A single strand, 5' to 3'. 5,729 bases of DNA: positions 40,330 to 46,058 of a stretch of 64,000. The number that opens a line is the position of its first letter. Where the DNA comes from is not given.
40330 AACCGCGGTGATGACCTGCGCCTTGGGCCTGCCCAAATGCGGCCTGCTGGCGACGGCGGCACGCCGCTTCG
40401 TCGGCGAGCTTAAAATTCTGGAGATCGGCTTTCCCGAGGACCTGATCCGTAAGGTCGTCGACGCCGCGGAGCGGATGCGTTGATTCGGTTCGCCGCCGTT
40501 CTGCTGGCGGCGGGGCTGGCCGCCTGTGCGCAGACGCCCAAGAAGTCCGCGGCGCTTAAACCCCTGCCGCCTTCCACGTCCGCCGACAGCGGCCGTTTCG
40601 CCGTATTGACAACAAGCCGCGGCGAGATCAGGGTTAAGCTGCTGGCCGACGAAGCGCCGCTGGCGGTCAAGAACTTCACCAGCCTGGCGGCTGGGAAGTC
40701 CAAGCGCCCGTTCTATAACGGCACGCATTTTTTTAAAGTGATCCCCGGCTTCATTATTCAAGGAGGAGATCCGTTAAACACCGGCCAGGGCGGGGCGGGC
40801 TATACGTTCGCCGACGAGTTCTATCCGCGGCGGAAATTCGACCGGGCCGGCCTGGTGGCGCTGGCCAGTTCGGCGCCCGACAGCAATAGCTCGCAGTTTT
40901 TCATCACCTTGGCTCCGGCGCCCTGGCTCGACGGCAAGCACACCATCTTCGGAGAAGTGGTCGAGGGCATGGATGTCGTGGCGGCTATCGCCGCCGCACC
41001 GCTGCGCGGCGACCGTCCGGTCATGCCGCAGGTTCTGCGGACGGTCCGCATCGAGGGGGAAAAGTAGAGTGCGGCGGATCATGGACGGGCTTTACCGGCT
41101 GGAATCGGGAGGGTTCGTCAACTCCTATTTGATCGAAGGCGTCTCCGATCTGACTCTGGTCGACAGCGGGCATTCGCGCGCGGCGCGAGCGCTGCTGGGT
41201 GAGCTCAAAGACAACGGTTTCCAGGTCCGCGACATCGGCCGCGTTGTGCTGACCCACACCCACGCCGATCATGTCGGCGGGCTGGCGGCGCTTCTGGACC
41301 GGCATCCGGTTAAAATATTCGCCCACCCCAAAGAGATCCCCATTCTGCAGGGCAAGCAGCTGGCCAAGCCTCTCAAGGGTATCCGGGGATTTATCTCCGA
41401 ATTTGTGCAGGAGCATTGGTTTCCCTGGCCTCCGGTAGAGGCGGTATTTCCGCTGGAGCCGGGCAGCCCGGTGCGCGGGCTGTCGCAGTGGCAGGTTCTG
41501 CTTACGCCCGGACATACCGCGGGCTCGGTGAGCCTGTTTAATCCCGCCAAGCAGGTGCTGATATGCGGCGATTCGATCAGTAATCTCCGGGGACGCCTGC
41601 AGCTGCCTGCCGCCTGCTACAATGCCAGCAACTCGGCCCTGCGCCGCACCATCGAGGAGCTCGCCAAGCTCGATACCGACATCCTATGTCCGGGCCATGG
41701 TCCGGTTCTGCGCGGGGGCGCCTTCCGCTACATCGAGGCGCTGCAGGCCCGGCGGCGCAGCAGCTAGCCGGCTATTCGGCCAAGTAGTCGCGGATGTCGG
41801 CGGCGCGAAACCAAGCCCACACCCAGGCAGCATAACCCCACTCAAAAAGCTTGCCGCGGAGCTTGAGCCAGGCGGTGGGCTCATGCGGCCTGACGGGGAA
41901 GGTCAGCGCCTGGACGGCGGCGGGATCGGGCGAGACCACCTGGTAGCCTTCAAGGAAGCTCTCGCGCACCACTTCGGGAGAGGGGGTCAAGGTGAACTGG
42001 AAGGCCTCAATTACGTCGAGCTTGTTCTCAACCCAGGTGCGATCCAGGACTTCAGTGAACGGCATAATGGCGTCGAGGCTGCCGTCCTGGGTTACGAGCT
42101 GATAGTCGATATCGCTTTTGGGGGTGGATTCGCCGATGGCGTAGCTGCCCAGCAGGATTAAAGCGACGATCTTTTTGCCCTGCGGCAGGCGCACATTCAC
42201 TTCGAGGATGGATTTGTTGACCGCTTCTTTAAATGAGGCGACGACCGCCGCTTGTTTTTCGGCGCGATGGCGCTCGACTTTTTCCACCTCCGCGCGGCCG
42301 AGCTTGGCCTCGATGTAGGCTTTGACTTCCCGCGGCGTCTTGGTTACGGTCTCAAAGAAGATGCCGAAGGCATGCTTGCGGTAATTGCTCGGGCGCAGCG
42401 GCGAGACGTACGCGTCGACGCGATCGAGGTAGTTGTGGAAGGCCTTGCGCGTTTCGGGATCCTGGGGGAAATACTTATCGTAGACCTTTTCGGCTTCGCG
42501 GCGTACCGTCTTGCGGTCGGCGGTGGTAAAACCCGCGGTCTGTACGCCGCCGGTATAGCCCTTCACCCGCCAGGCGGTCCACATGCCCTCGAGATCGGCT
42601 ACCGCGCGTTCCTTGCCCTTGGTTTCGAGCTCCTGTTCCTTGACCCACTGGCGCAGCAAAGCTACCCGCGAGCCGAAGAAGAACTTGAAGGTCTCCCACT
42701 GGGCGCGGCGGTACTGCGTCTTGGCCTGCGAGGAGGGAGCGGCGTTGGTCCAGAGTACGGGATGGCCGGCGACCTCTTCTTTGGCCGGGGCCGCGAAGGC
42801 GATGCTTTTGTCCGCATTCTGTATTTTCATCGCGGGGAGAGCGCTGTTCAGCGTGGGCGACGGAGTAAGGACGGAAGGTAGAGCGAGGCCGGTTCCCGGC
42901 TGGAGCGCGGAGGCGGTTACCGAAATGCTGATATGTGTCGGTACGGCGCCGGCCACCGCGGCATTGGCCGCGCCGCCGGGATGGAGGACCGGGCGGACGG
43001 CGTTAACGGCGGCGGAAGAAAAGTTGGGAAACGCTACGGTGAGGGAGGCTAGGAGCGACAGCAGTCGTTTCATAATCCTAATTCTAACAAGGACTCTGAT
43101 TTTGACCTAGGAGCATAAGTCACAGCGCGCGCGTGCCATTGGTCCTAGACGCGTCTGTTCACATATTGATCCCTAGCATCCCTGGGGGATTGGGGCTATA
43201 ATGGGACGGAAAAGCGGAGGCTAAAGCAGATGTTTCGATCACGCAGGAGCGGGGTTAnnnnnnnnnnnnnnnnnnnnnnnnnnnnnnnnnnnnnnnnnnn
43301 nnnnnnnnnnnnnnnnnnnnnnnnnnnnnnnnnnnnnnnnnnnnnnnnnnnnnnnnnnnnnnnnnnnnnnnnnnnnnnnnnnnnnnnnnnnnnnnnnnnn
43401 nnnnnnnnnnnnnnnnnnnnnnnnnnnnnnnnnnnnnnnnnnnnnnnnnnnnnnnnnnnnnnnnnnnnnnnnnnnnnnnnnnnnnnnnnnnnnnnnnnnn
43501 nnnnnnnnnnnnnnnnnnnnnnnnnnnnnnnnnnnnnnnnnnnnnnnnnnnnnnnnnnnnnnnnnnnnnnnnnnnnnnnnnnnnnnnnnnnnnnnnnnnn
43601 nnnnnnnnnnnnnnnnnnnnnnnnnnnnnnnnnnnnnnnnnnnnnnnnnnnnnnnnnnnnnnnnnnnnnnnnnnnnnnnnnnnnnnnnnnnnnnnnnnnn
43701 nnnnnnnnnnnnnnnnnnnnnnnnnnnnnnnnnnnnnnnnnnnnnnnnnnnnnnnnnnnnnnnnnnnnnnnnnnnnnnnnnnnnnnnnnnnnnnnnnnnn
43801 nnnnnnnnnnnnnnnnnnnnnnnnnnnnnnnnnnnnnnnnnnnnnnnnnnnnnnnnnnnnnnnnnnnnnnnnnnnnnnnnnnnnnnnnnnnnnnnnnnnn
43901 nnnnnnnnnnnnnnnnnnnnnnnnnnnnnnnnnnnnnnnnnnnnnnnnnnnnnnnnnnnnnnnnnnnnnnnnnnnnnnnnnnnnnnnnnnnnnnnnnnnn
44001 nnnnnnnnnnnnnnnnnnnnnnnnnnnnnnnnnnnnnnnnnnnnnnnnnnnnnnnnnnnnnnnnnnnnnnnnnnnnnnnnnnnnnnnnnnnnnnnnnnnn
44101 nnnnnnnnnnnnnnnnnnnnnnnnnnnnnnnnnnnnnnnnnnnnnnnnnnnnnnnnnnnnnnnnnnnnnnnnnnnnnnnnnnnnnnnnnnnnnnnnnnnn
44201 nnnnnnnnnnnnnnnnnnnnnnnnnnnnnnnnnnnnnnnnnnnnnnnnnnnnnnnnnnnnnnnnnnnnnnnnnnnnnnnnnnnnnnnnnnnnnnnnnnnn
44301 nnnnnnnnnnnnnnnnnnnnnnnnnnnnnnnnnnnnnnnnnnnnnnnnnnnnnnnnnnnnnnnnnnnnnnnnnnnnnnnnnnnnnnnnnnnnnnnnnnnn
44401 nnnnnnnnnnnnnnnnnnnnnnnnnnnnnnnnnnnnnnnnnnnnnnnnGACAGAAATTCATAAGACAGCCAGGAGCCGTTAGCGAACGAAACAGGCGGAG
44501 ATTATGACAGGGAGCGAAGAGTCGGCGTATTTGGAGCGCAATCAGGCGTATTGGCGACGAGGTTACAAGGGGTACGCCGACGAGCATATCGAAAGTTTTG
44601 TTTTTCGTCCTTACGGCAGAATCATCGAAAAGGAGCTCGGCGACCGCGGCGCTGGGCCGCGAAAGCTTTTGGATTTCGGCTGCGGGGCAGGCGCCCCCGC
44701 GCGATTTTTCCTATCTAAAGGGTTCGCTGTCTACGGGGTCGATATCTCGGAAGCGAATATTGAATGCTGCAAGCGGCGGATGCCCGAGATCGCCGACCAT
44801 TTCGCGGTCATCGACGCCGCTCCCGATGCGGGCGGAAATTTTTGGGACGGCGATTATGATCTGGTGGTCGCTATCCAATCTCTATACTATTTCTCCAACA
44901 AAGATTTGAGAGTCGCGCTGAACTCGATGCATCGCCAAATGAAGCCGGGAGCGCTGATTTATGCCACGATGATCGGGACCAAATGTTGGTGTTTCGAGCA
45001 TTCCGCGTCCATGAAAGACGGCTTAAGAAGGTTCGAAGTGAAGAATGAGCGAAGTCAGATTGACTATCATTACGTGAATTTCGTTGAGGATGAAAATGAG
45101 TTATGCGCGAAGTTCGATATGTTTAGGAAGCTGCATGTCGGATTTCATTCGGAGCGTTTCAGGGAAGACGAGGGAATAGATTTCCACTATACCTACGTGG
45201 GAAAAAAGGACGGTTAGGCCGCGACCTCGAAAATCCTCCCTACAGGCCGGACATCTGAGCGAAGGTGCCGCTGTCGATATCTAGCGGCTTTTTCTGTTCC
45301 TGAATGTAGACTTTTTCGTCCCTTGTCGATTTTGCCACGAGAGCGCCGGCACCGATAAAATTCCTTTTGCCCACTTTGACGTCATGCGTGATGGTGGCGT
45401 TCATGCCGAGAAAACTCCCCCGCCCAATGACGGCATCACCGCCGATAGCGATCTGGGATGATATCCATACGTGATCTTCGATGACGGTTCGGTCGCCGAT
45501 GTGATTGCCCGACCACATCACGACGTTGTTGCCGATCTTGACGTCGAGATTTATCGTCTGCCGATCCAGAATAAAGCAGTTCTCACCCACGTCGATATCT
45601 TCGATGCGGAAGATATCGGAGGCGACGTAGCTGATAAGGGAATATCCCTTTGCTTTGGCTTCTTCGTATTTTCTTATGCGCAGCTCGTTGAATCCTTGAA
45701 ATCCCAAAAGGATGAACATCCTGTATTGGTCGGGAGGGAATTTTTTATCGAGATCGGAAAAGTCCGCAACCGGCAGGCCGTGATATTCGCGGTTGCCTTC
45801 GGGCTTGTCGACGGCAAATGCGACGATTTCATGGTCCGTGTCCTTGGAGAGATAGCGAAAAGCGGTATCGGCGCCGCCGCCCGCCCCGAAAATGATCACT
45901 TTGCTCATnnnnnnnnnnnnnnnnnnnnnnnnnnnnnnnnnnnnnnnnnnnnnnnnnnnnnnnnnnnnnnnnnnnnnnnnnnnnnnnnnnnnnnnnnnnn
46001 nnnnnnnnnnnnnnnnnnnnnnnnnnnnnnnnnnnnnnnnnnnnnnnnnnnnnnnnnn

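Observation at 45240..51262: NRPS-like A domain, ACP and ketoreductase fused into a nonulosonic acid operon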

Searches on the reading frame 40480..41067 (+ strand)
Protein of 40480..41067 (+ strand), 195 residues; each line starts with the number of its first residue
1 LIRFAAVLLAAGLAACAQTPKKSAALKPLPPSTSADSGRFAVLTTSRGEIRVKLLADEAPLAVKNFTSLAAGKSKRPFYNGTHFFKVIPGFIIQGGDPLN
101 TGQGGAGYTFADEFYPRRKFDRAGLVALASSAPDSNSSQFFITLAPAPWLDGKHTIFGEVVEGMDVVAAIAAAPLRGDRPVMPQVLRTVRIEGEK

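Call 66: list_cluster_members(proteins=[window:40480-41067:+, window:39740-40483:+, window:61546-62292:-, window:45905-47473:-, window:48497-49498:-])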
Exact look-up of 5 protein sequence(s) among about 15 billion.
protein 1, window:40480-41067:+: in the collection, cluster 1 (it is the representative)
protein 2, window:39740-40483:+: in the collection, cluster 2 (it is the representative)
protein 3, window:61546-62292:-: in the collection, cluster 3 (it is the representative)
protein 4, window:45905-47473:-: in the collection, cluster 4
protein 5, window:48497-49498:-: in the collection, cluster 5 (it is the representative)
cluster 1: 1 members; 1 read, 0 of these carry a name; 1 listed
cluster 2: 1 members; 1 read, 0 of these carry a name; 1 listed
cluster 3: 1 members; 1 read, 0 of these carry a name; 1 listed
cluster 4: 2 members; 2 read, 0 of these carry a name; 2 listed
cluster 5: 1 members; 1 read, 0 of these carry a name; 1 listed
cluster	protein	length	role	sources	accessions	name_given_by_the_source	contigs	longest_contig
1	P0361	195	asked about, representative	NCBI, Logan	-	-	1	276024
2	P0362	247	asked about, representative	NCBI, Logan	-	-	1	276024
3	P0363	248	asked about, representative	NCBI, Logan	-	-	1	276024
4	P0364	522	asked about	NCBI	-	-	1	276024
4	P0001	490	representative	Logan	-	-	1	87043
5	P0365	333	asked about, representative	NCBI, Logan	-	-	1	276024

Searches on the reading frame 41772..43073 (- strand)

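Call 27: search_protein_families(library=pfam, proteins=[window:41772-43073:-], max_evalue=0.001)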
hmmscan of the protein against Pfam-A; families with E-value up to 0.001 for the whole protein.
window:41772-43073:- (433 aa): 2 families
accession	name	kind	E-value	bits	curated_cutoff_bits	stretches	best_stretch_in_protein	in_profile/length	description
PF18765.7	Polbeta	-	2.5e-05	24.8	26.9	1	298-359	9-70/93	Polymerase beta, Nucleotidyltransferase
PF01909.29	NTP_transf_2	-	0.00069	20.4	21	0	301-331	13-43/93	Nucleotidyltransferase domain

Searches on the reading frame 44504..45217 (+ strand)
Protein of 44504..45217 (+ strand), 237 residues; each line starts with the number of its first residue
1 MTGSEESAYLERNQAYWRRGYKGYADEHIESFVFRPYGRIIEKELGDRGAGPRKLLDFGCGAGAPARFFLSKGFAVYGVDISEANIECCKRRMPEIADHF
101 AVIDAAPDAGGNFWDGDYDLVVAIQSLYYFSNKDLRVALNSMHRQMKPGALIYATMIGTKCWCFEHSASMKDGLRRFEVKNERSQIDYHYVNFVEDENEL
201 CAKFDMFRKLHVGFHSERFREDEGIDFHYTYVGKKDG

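Call 27: search_protein_families(library=pfam, proteins=[window:44504-45217:+], max_evalue=0.001)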
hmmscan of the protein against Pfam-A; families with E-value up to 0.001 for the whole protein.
window:44504-45217:+ (237 aa): 8 families
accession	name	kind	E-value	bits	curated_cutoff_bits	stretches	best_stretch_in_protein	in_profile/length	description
PF13649.12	Methyltransf_25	-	2.9e-14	54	27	1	56-149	2-96/97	Methyltransferase domain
PF08241.18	Methyltransf_11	-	5.7e-14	53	21.2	1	56-153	1-94/95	Methyltransferase domain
PF08242.18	Methyltransf_12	-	7.3e-14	52.7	30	1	56-151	1-97/98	Methyltransferase domain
PF13489.12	Methyltransf_23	-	1.4e-13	51.4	27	1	31-166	3-124/164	Methyltransferase domain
PF13847.12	Methyltransf_31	-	2.4e-07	31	27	1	54-164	6-119/145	Methyltransferase domain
PF03848.20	TehB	-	3.7e-06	27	20.4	1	52-163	31-143/193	Tellurite resistance protein TehB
PF02353.26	CMAS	-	0.00053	19.8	27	1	53-159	64-169/273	Mycolic acid cyclopropane synthetase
PF05401.17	NodS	-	0.00097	19.5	24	0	36-173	30-164/201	Nodulation protein S (NodS)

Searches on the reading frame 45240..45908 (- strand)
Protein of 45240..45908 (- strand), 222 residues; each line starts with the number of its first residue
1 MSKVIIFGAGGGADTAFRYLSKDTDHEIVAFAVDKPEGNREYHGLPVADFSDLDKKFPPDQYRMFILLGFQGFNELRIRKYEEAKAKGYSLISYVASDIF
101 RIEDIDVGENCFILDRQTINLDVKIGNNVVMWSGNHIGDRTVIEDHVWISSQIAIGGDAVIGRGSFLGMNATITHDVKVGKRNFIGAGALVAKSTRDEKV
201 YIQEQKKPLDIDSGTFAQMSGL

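Call 4: search_protein_families(library=pfam, proteins=[window:45240-45908:-], max_evalue=0.001)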
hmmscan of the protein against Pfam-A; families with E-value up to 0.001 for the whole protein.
window:45240-45908:- (222 aa): 2 families
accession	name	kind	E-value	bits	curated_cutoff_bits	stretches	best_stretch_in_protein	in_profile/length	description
PF00132.30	Hexapep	-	8.5e-17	60.5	27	2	158-192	1-35/36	Bacterial transferase hexapeptide (six repeats)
PF25084.1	LbH_EIF2B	-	1.3e-06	28.8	54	1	106-181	29-101/105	EIF2B subunit epsilon LbH domain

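Call 5: search_protein_families(library=ncbifam, proteins=[window:45240-45908:-], max_evalue=0.001)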
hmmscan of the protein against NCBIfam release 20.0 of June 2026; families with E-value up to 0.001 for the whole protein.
window:45240-45908:- (222 aa): 31 families (the best 25 are shown)
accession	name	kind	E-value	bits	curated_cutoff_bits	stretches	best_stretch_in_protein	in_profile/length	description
TIGR03570.1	NeuD_NnaD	subfamily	1.4e-42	145.5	160.8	1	3-202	1-197/202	NeuD/PglB/VioB family sugar acetyltransferase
NF002060.0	PRK00892.1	subfamily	1.2e-11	44.4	207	1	137-191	128-182/345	UDP-3-O-(3-hydroxymyristoyl)glucosamine N-acyltransferase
TIGR01853.1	lipid_A_lpxD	equivalog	6e-11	41.9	242.5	2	103-158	121-176/325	UDP-3-O-(3-hydroxymyristoyl)glucosamine N-acyltransferase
NF003657.0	PRK05289.1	equivalog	1e-10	41.2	226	2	106-177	108-179/264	acyl-ACP--UDP-N-acetylglucosamine O-acyltransferase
TIGR01852.1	lipid_A_lpxA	equivalog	6.5e-09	35.4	231.05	1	106-177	103-174/254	acyl-ACP--UDP-N-acetylglucosamine O-acyltransferase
NF050158.1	CarbAnhydGPos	equivalog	2.9e-08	33.6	250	1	142-195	72-124/172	gamma carbonic anhydrase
NF041874.1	EPS_EpsC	equivalog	4.4e-08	33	150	1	103-177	66-150/168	serine O-acetyltransferase EpsC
NF010934.1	PRK14354.1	equivalog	7.2e-07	28.1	450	0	159-206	391-438/447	bifunctional UDP-N-acetylglucosamine diphosphorylase/glucosamine-1-phosphate N-acetyltransferase GlmU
NF058585.1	HptprglPActTf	PfamEq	2.7e-06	27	300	0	137-196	86-144/172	heptaprenylglyceryl phosphate O-acetyltransferase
TIGR01173.1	glmU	equivalog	4.4e-06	25.8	366.85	0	95-180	259-342/452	bifunctional UDP-N-acetylglucosamine diphosphorylase/glucosamine-1-phosphate N-acetyltransferase GlmU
NF010936.0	PRK14356.1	equivalog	5.5e-06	25.6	666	1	159-206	399-446/456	bifunctional UDP-N-acetylglucosamine diphosphorylase/glucosamine-1-phosphate N-acetyltransferase GlmU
TIGR03532.1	DapD_Ac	equivalog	6.9e-06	25.8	231.75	1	134-192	92-150/231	2,3,4,5-tetrahydropyridine-2,6-dicarboxylate N-acetyltransferase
NF007499.0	PRK10092.1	equivalog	8.2e-06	25.7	314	1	110-200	85-171/183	maltose O-acetyltransferase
NF007797.0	PRK10502.1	subfamily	1.6e-05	24.6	192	0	145-201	111-168/183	WcaF family extracellular polysaccharide biosynthesis acetyltransferase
NF033468.1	stregram_VatI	exception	3.2e-05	23.8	415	1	146-195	100-149/208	streptogramin A O-acetyltransferase Vat(I)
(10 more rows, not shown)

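Call 13: search_solved_structures(query=window:45240-45908:-, max_evalue=0.00001, show_alignments=1)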
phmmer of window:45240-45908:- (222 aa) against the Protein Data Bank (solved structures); distinct sequences matched with E-value up to 0.00001: 21.
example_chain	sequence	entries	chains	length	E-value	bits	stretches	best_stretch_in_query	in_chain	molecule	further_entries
4eaa_A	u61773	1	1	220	6.5e-11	45.6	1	4-199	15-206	Perosamine N-acetyltransferase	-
4ea7_A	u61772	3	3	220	1e-10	44.9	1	4-199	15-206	Perosamine N-acetyltransferase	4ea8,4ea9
4eab_A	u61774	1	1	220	1.3e-10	44.6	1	4-199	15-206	Perosamine N-acetyltransferase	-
7s43_A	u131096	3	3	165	2.7e-10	43.6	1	100-199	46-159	N-acetyltransferase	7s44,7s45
7s3u_A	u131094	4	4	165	3.2e-10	43.3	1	100-199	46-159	N-acetyltransferase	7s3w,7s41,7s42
2npo_A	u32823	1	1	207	6.1e-10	42.4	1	23-205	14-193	Acetyltransferase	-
3bss_A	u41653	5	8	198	7.2e-10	42.2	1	19-202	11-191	Acetyltransferase | UDP-N-acetylbacillosamine N-acetyltransferase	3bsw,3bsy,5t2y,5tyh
2vhe_A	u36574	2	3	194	8.7e-10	41.9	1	23-202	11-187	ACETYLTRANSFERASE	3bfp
3eh0_A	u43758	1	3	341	6.6e-08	35.8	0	118-192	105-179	UDP-3-O-[3-hydroxymyristoyl] glucosamine N-acyltransferase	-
6p83_A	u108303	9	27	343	6.7e-08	35.7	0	118-192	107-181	UDP-3-O-(3-hydroxymyristoyl)glucosamine N-acyltransferase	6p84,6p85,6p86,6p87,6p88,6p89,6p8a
4ihg_A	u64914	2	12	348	7e-08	35.7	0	118-192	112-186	UDP-3-O-(3-hydroxymyristoyl)glucosamine N-acyltransferase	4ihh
4ihf_A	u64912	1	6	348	8.7e-08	35.4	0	118-192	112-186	UDP-3-O-(3-hydroxymyristoyl)glucosamine N-acyltransferase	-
7txp_A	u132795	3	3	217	1.3e-07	34.8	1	2-207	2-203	VioB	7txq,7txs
3fs8_A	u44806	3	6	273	5.3e-07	32.8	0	103-202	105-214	QdtC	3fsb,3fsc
4mzu_A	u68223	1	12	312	1.7e-06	31.2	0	107-202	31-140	WxcM-like protein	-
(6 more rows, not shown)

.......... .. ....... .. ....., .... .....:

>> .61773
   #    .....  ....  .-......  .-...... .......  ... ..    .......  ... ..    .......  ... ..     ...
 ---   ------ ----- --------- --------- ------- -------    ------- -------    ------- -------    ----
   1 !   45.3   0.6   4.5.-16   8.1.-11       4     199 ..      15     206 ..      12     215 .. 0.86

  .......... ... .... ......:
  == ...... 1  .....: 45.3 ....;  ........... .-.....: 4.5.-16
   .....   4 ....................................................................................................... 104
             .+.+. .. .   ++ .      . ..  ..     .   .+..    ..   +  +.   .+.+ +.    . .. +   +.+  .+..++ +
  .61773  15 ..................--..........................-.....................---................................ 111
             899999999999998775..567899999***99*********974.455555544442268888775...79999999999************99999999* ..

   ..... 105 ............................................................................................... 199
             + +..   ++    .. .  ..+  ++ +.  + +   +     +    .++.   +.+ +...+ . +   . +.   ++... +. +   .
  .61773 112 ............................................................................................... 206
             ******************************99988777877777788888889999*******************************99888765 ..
